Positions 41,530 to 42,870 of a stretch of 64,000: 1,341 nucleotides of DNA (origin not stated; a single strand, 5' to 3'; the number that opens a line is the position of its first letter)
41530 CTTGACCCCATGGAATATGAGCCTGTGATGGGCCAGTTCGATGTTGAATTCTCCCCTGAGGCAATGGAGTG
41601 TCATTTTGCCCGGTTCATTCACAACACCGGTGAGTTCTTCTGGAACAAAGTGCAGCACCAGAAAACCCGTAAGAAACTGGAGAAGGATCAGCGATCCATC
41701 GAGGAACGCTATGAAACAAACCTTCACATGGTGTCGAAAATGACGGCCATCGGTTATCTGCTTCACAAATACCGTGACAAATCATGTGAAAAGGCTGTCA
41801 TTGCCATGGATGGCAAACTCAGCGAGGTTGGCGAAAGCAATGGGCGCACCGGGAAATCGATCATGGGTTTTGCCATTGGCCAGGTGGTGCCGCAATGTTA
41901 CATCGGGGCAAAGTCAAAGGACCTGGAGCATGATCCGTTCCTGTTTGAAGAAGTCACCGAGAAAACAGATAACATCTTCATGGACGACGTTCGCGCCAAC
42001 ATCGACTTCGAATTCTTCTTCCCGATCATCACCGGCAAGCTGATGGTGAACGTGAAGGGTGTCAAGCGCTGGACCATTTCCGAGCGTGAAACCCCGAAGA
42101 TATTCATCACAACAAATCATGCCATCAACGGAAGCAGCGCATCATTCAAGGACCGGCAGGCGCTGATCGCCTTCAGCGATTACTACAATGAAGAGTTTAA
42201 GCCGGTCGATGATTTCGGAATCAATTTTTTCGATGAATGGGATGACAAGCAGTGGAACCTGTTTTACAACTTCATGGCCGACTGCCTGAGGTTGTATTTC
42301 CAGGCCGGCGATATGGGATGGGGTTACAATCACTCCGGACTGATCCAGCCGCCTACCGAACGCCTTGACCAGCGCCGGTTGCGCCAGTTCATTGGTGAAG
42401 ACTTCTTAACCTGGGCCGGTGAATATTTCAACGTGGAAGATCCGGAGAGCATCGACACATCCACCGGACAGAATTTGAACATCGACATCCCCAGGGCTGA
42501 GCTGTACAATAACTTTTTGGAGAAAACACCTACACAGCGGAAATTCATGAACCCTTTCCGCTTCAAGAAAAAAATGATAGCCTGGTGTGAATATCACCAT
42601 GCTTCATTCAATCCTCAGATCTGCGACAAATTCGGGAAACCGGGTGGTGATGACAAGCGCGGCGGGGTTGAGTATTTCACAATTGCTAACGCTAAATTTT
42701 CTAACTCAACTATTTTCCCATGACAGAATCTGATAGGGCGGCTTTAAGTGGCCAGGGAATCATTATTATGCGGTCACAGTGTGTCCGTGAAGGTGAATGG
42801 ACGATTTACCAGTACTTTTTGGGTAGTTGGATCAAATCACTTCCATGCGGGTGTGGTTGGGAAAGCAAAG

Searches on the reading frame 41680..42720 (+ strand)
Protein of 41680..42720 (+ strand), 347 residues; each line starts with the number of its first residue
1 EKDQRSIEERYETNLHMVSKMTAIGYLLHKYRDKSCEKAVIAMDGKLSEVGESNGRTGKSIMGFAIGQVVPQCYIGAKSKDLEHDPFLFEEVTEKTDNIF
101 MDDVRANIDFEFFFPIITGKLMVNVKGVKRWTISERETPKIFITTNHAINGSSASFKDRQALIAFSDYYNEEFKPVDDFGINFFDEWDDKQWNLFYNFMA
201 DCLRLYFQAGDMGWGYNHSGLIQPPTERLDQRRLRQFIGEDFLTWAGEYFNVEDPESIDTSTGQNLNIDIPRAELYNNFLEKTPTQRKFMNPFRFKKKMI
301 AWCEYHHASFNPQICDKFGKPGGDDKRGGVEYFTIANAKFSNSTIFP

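Call 108: search_solved_structures(query=A7, max_evalue=10, show_alignments=2)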
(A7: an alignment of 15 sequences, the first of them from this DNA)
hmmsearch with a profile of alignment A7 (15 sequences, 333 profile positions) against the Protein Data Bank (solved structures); distinct sequences matched with E-value up to 10: 0.
